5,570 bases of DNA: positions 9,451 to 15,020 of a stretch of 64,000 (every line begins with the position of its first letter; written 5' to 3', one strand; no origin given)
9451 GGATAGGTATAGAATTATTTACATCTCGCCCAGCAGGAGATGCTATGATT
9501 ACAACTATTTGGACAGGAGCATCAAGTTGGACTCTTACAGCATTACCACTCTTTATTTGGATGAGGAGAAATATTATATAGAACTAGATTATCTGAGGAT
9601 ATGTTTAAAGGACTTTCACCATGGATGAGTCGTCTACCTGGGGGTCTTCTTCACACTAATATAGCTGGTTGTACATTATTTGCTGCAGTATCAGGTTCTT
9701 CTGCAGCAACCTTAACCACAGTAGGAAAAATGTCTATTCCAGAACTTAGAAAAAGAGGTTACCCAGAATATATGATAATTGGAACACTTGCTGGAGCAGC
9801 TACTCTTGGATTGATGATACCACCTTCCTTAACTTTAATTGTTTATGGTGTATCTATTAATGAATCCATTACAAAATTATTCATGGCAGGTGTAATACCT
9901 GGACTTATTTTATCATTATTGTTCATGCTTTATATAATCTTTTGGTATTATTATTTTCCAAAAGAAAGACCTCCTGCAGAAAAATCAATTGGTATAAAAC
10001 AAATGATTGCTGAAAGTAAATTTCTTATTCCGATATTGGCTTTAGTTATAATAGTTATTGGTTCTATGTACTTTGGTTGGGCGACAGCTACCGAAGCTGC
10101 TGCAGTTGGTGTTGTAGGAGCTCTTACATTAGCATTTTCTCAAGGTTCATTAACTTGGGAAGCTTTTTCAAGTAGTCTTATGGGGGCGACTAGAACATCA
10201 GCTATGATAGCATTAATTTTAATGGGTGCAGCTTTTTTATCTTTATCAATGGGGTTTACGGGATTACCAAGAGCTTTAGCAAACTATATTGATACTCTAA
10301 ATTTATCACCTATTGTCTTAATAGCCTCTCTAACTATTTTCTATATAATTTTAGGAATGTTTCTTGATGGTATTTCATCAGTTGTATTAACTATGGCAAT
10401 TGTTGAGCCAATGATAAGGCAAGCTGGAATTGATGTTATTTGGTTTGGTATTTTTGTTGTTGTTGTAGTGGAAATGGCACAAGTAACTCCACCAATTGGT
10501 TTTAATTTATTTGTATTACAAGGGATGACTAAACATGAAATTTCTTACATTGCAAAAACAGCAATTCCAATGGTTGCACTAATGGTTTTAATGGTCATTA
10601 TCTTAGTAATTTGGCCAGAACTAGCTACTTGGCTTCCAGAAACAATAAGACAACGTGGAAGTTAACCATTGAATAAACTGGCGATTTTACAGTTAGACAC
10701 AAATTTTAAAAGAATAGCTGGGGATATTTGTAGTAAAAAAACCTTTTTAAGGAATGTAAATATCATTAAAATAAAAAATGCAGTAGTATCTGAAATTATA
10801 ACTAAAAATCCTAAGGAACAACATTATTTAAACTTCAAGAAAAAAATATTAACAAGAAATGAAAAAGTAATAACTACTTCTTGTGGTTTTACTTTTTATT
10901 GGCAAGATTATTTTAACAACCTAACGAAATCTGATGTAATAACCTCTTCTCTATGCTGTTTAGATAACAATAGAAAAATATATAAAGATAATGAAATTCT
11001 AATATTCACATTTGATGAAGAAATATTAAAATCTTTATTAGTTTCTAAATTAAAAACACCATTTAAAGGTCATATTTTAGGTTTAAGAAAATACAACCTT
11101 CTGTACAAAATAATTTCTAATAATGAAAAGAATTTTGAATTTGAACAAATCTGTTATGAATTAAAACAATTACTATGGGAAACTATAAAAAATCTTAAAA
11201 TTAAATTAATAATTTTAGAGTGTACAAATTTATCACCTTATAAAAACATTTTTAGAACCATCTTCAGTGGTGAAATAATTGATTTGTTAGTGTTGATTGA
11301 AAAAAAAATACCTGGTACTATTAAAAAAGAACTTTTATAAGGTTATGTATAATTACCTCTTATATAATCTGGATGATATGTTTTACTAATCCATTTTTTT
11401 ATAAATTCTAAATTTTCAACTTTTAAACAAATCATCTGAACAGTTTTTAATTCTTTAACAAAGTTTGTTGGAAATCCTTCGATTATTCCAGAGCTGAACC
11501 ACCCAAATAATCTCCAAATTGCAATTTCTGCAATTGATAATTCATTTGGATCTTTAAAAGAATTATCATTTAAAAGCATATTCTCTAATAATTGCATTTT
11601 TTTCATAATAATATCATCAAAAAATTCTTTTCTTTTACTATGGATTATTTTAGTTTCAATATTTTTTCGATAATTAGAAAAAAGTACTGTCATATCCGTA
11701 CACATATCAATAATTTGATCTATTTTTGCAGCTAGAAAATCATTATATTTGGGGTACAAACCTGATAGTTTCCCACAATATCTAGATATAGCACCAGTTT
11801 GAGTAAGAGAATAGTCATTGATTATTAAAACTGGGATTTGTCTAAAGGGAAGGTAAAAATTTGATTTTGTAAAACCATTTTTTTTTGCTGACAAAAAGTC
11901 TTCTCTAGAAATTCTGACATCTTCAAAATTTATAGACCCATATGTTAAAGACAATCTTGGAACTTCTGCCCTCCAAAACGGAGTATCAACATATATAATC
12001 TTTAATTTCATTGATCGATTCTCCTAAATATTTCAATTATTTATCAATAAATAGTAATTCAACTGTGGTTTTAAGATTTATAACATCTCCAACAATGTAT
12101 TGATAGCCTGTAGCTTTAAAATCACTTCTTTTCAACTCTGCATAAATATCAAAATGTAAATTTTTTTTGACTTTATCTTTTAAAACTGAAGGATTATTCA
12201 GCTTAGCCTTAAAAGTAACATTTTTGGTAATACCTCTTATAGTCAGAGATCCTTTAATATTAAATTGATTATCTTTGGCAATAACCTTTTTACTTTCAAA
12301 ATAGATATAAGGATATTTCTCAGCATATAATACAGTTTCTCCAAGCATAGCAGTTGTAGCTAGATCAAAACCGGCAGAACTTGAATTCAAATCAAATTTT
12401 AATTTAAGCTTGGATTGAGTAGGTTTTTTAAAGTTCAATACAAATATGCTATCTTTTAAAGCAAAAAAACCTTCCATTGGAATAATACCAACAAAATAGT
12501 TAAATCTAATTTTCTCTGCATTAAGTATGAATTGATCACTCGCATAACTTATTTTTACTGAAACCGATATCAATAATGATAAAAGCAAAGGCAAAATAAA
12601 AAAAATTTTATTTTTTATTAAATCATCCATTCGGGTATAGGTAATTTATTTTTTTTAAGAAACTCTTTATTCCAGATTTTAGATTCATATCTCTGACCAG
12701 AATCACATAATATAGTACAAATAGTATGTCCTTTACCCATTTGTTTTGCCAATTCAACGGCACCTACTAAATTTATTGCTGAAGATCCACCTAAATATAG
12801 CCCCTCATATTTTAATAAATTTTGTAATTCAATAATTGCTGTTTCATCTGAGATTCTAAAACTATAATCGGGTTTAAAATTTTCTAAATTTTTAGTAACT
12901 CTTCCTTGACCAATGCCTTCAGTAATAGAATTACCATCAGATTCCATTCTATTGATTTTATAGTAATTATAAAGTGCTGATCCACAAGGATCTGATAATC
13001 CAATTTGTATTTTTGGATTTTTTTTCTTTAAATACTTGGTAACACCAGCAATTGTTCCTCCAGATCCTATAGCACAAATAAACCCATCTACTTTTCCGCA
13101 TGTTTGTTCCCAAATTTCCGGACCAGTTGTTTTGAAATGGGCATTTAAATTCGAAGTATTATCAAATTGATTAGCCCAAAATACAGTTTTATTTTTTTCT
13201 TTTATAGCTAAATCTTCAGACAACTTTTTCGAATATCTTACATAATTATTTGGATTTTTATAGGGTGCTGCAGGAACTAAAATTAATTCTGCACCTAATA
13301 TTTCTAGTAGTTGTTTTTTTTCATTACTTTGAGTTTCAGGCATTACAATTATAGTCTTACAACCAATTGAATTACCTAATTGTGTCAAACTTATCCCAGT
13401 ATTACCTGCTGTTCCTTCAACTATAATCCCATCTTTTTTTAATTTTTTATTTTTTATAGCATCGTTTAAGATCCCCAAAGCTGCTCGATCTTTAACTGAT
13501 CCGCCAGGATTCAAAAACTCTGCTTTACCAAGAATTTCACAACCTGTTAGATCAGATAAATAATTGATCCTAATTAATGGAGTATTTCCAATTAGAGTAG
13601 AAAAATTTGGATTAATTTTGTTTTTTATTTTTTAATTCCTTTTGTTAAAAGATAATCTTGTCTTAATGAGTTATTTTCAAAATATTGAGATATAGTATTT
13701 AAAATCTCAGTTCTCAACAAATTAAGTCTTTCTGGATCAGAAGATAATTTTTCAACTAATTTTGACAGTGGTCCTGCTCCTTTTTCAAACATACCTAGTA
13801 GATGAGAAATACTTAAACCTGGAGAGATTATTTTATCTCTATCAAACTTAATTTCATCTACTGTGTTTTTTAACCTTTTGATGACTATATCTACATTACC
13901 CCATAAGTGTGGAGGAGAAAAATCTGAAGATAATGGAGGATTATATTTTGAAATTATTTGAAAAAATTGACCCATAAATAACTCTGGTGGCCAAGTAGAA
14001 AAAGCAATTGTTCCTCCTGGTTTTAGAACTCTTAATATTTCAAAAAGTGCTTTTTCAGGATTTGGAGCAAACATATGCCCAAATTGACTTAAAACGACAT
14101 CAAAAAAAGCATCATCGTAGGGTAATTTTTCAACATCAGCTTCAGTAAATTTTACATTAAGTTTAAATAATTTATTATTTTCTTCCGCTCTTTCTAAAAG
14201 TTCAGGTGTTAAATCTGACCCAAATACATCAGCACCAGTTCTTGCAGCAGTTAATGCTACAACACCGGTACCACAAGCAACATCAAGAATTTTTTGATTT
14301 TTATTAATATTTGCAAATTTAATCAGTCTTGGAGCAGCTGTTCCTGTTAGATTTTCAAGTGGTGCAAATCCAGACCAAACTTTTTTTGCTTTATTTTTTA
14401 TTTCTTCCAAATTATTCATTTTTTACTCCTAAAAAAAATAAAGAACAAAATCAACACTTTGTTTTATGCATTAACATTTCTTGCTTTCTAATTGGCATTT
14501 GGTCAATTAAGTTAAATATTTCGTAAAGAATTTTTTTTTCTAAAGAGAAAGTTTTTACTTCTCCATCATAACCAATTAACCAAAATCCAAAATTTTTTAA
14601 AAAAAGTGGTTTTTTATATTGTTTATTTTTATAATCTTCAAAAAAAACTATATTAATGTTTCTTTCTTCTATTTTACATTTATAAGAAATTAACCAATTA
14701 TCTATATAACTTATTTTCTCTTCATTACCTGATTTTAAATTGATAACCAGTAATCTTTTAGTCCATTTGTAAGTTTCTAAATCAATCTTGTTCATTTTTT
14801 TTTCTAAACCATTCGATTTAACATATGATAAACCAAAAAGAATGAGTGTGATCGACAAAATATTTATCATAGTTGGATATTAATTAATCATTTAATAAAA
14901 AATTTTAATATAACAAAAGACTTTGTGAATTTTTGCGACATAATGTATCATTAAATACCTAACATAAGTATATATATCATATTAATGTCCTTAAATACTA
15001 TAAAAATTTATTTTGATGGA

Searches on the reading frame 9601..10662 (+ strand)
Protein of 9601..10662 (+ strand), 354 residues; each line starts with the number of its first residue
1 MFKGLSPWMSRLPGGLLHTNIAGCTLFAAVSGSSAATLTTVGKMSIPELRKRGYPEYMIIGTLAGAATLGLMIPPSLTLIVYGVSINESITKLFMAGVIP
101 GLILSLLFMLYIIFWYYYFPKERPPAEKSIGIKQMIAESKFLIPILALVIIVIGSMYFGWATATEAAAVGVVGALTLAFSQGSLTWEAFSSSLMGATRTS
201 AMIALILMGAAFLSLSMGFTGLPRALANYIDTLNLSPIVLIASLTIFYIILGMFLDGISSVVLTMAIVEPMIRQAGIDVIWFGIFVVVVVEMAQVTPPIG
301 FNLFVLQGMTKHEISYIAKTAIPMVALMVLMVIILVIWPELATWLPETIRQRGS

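Call 72: search_protein_families(library=pfam, proteins=[window:9601-10662:+], max_evalue=0.00001)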
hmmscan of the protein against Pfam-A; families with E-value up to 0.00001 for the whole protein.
window:9601-10662:+ (354 aa): 1 family
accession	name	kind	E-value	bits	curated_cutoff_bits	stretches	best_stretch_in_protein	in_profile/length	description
PF06808.19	DctM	-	4.7e-72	243.5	23.8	1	11-340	84-412/413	Tripartite ATP-independent periplasmic transporter, DctM component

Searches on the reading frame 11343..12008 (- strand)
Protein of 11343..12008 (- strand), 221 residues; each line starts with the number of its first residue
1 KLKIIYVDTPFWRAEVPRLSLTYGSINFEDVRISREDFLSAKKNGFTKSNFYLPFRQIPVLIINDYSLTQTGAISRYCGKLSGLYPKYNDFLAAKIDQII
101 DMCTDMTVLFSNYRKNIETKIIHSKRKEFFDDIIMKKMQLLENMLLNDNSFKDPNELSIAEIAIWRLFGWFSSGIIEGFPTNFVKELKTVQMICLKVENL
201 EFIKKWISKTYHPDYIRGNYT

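Call 72: search_protein_families(library=pfam, proteins=[window:11343-12008:-], max_evalue=0.00001)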
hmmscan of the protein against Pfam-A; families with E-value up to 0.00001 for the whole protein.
window:11343-12008:- (221 aa): 1 family
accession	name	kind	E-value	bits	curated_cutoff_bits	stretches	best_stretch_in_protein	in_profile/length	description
PF02798.26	GST_N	-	2.5e-09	37.8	20.9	1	4-77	3-73/76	Glutathione S-transferase, N-terminal domain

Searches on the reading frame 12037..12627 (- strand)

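Call 72: search_protein_families(library=pfam, proteins=[window:12037-12627:-], max_evalue=0.00001)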
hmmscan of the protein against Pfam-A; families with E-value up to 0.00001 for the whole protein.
window:12037-12627:- (196 aa): 1 family
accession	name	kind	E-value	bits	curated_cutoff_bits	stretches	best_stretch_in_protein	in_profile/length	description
PF04264.18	YceI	-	2.1e-19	70.8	23.7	1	40-190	10-149/150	YceI-like domain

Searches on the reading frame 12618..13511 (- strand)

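Call 72: search_protein_families(library=pfam, proteins=[window:12618-13511:-], max_evalue=0.00001)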
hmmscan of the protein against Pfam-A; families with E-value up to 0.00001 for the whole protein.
window:12618-13511:- (297 aa): 1 family
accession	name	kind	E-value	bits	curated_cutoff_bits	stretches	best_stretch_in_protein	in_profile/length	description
PF00291.31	PALP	-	2.9e-53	181.6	35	1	1-270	32-295/295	Pyridoxal-phosphate dependent enzyme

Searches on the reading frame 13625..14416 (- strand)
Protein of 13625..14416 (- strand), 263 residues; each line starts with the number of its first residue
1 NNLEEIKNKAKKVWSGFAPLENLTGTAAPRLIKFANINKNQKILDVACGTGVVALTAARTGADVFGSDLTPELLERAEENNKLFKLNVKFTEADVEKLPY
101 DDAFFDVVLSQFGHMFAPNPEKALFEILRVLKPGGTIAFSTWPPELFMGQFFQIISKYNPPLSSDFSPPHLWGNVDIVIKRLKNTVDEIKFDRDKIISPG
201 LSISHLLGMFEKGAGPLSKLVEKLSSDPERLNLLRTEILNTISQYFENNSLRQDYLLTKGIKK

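Call 72: search_protein_families(library=pfam, proteins=[window:13625-14416:-], max_evalue=0.00001)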
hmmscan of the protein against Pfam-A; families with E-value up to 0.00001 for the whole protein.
window:13625-14416:- (263 aa): 7 families
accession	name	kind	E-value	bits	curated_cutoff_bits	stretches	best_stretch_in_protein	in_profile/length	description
PF08241.18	Methyltransf_11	-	7.9e-25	87.8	21.2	1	44-139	1-95/95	Methyltransferase domain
PF13649.12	Methyltransf_25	-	1.8e-23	83.5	27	1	43-135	1-97/97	Methyltransferase domain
PF13847.12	Methyltransf_31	-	7.1e-22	78.1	27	1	37-141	1-111/145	Methyltransferase domain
PF01209.24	Ubie_methyltran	-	2.7e-15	56.8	20.1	1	32-138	40-150/233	ubiE/COQ5 methyltransferase family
PF13489.12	Methyltransf_23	-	2.2e-12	47.5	27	1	29-143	11-120/164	Methyltransferase domain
PF08242.18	Methyltransf_12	-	1.8e-10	41.9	30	1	44-137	1-98/98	Methyltransferase domain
PF06325.19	PrmA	-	2.7e-07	30.8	22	1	37-140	159-259/296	Ribosomal protein L11 methyltransferase (PrmA)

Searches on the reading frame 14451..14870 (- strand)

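Call 3: search_protein_families(library=pfam, proteins=[window:14451-14870:-], max_evalue=0.01)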
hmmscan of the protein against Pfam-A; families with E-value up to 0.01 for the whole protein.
window:14451-14870:- (139 aa): 1 family
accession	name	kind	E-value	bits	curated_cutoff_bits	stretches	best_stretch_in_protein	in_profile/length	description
PF13778.12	DUF4174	-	4.2e-13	50.2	27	1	31-131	2-120/120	Domain of unknown function (DUF4174)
